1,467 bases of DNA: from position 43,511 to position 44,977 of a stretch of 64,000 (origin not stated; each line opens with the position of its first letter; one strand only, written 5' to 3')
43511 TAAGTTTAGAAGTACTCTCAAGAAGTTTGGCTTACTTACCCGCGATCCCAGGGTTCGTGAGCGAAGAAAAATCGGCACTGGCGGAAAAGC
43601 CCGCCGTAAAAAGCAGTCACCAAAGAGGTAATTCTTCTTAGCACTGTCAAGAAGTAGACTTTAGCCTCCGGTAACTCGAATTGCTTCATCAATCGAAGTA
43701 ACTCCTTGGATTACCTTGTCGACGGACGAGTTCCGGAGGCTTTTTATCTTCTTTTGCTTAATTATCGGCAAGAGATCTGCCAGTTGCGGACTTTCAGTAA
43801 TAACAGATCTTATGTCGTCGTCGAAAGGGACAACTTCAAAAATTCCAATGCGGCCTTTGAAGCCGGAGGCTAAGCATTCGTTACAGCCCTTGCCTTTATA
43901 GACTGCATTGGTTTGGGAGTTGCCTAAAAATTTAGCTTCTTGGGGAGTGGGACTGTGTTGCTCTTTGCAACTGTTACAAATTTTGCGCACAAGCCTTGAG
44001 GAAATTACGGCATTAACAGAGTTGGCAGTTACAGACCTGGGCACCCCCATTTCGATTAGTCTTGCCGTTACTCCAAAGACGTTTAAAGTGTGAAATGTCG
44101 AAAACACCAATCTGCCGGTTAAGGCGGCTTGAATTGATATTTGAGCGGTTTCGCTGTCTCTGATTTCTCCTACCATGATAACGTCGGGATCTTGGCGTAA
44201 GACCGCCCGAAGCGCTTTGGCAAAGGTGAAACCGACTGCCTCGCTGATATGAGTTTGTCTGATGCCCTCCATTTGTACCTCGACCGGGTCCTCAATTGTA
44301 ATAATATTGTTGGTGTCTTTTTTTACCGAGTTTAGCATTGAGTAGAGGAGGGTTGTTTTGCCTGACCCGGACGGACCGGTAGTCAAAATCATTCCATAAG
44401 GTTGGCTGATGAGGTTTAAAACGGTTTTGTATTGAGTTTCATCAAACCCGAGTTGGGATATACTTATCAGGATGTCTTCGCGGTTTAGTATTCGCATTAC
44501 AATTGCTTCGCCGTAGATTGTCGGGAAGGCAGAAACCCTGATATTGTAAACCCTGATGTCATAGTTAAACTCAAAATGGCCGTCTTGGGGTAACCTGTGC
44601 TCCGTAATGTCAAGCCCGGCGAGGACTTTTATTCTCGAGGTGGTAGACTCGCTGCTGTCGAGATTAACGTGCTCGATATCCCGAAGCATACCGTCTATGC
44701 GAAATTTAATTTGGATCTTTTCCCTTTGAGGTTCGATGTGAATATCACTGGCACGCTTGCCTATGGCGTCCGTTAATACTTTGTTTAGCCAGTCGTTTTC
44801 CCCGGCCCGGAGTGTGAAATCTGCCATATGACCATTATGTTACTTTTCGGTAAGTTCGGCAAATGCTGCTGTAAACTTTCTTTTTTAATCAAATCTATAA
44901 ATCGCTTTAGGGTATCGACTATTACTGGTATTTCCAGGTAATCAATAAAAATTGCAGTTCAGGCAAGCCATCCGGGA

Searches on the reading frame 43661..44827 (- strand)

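Call 6: search_protein_families(library=pfam, proteins=[window:43661-44827:-], max_evalue=0.001)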
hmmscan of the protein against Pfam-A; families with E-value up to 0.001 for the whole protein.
window:43661-44827:- (388 aa): 4 families
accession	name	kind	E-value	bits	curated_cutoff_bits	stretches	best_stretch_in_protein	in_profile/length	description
PF00437.27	T2SSE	-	1.7e-121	405.8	24.9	1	13-384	11-370/370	Type II/IV secretion system protein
PF12775.13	AAA_7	-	6.2e-05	23.1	25.8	1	129-178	18-67/181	P-loop containing dynein motor region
PF00005.33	ABC_tran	-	0.00064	20.8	25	0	147-202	14-65/137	ABC transporter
PF13401.12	AAA_22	-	0.00094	19.9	27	0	145-190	6-51/130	AAA domain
